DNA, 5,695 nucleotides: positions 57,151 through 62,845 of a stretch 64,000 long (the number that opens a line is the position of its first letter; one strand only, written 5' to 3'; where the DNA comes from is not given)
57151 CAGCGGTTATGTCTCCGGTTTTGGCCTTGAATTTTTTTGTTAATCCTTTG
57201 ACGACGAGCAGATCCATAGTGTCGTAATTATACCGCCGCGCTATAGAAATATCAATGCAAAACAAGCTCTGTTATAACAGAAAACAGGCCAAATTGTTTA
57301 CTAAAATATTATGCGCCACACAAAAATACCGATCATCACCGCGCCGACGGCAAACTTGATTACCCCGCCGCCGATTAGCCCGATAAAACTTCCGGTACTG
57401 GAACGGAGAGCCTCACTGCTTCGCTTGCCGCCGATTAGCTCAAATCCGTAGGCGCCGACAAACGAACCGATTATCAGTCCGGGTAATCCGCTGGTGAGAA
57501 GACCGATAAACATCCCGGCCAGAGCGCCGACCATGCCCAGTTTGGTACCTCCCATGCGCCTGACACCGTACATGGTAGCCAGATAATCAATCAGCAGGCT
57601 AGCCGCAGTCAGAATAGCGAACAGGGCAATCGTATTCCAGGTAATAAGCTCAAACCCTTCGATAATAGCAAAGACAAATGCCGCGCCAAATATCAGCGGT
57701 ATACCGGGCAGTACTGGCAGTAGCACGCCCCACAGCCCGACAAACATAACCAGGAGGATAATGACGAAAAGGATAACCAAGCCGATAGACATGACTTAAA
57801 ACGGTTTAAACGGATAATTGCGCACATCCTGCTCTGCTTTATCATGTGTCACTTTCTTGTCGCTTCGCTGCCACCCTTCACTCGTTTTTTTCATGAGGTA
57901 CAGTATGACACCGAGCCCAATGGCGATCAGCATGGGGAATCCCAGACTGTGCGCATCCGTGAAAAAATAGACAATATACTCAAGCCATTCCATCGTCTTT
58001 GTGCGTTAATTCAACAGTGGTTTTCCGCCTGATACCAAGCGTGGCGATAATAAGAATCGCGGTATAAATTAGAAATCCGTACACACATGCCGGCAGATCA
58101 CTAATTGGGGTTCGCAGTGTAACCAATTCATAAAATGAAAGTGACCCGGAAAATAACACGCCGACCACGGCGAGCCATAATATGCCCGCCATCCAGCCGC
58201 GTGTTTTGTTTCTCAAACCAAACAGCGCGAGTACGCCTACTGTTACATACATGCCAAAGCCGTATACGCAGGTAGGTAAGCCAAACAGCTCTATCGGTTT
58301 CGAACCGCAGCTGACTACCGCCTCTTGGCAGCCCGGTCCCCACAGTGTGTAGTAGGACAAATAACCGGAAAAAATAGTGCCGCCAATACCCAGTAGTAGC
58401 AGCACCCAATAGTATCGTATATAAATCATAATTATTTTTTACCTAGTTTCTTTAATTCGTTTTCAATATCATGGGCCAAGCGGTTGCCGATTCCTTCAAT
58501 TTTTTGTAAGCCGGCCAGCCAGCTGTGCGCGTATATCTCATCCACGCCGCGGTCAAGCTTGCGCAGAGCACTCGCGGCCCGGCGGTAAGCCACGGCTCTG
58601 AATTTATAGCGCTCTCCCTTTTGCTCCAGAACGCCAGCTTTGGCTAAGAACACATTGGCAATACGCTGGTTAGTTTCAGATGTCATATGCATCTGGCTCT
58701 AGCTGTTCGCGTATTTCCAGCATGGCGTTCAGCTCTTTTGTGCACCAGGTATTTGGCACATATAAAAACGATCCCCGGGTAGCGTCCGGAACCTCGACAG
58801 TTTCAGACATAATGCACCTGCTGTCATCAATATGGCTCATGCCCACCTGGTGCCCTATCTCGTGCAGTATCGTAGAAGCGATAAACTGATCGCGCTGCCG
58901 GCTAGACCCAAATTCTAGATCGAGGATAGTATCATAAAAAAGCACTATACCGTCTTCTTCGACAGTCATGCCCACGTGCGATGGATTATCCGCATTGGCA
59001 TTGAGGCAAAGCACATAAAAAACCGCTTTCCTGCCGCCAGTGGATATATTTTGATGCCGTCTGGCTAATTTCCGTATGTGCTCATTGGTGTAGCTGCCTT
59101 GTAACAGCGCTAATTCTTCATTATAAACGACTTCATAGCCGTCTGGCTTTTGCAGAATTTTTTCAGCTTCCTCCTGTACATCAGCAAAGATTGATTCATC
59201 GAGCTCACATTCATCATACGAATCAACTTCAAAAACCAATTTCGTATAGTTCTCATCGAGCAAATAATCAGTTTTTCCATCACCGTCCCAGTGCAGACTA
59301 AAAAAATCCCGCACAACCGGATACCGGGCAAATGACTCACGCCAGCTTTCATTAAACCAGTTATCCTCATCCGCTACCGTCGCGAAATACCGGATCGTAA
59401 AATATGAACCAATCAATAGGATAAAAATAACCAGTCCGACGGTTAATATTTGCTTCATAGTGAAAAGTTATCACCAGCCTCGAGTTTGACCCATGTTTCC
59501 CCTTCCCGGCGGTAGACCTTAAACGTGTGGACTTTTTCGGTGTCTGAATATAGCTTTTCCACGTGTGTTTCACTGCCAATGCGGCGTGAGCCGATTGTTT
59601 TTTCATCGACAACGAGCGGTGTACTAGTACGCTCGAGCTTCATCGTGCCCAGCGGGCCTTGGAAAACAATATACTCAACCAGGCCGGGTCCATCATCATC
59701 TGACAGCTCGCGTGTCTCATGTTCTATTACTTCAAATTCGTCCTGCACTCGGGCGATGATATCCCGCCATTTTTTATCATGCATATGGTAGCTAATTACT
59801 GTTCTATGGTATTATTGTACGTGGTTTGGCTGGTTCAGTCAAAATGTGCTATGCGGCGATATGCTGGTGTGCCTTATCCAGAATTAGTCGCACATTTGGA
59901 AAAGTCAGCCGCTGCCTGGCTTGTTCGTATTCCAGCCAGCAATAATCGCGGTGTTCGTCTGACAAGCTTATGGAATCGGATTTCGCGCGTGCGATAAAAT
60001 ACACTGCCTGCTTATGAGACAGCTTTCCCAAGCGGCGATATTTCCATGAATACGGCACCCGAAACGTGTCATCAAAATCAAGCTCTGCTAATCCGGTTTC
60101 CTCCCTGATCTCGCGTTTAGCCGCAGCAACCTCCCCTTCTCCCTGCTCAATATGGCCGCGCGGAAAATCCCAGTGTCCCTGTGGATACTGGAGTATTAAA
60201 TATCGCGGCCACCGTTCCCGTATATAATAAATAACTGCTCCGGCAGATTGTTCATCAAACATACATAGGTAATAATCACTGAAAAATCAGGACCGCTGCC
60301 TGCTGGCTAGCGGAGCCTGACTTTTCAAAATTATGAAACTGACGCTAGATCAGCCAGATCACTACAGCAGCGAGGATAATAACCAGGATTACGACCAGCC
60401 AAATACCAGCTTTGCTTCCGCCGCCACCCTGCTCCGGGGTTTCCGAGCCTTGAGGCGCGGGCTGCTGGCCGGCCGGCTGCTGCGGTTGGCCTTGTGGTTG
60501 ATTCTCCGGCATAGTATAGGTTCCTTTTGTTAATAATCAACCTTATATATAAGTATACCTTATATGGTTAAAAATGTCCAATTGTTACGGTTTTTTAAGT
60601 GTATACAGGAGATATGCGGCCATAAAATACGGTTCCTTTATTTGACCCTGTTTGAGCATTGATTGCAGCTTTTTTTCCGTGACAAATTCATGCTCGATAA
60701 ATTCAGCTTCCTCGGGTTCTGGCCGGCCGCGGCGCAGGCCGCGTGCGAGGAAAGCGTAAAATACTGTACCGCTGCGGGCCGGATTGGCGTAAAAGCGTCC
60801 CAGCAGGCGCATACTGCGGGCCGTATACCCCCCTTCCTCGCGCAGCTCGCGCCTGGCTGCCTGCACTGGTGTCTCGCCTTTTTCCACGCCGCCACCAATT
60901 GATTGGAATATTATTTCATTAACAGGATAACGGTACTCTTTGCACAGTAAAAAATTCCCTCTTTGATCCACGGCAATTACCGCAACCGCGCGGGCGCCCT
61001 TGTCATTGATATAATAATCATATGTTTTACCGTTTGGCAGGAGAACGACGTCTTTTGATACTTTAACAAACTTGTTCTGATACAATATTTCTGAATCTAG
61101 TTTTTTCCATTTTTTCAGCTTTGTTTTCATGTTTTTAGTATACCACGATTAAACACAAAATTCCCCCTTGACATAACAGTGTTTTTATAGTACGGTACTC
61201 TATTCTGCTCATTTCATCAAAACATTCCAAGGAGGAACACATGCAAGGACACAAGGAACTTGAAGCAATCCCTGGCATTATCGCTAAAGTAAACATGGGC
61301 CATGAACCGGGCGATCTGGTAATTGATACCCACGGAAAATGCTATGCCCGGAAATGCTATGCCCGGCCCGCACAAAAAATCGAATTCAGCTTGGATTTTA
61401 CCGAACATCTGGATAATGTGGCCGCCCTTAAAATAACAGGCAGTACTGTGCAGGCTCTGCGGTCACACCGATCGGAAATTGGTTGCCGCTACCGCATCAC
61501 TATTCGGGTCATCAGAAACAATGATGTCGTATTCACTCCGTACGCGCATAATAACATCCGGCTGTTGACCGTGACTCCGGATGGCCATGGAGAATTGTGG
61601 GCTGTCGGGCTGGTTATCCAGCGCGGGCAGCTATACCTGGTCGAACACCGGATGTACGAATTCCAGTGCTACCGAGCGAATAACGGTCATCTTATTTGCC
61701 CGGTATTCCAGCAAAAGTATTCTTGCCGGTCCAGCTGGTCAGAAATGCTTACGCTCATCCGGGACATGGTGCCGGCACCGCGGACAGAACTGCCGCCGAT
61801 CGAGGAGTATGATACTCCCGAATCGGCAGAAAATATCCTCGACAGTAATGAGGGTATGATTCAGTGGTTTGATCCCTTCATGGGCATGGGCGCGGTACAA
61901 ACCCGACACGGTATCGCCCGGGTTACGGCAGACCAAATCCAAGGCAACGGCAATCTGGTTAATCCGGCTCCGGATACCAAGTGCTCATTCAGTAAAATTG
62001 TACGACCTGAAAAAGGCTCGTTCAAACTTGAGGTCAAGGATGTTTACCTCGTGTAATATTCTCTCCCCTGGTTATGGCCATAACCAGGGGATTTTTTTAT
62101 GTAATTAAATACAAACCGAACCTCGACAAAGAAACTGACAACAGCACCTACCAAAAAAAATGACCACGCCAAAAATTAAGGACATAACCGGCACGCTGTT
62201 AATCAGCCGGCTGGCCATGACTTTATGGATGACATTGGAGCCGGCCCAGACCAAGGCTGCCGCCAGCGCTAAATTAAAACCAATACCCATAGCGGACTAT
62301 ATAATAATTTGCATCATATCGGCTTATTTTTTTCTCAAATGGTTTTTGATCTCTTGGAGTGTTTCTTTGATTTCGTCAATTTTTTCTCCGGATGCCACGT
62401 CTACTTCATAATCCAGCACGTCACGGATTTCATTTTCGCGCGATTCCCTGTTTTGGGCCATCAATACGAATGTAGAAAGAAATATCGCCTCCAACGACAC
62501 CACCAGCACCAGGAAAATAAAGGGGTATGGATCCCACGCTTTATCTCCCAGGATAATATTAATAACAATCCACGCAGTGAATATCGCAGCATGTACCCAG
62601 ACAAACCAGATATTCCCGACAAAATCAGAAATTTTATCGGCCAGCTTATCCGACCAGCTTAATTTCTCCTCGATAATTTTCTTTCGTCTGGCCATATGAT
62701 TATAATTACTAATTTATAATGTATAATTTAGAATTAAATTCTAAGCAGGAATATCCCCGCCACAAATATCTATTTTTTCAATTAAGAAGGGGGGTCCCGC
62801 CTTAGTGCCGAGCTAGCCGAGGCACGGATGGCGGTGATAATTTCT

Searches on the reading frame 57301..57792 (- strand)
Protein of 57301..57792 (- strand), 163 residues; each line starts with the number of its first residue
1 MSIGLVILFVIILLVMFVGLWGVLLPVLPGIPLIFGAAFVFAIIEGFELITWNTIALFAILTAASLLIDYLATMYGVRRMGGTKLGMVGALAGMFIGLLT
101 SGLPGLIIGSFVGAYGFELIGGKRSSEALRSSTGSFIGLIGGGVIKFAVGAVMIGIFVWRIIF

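Call 93: find_encoding_contigs(protein=window:57301-57792:-, flank=10000, max_places=4)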
Protein window:57301-57792:- (163 aa): 3 contigs read that carry it; 1 place shown.
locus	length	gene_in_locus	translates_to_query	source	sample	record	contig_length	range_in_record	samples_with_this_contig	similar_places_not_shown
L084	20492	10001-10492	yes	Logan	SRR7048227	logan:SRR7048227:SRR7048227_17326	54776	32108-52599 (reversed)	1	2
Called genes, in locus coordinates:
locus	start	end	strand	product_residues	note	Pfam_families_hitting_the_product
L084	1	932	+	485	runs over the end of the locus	PF08328:ASL_C (faint), PF00206:Lyase_1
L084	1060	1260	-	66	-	-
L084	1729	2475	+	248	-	PF01996:F420_ligase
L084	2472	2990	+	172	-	PF13302:Acetyltransf_3, PF13420:Acetyltransf_4, PF00583:Acetyltransf_1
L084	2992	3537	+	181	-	PF01928:CYTH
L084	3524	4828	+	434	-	PF05496:RuvB_N, PF00004:AAA, PF07728:AAA_5 (faint), PF16193:AAA_assoc_2, PF12002:MgsA_C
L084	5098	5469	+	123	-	PF06210:DUF1003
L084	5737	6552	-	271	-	-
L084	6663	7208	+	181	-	PF28549:NDPSase_N, PF00293:NUDIX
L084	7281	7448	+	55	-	-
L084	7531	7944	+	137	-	PF00293:NUDIX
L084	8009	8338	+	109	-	-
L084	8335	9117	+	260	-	-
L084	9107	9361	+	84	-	PF14716:HHH_8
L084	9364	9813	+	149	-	PF07884:VKOR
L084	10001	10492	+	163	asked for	PF04306:DUF456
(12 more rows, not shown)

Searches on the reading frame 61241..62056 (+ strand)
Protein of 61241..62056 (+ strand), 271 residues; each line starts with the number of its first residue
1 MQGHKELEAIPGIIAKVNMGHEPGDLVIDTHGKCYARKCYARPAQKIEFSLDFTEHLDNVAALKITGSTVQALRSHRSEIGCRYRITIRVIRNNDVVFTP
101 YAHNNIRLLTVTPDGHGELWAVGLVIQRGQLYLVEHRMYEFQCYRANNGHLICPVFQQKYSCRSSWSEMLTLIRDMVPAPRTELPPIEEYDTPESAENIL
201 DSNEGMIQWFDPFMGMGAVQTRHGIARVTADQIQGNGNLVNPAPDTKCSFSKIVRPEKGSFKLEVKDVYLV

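Call 90: find_encoding_contigs(protein=window:61241-62056:+, flank=10000, max_places=3)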
Protein window:61241-62056:+ (271 aa): no gene with exactly this product is on record in the collection.

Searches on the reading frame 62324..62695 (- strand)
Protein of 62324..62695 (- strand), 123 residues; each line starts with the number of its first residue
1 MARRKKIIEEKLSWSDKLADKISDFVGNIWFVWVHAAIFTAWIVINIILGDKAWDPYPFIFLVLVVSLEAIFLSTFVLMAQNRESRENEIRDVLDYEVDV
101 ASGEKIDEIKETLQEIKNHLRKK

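Call 91: find_encoding_contigs(protein=window:62324-62695:-, flank=10000, max_places=3)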
Protein window:62324-62695:- (123 aa): no gene with exactly this product is on record in the collection.
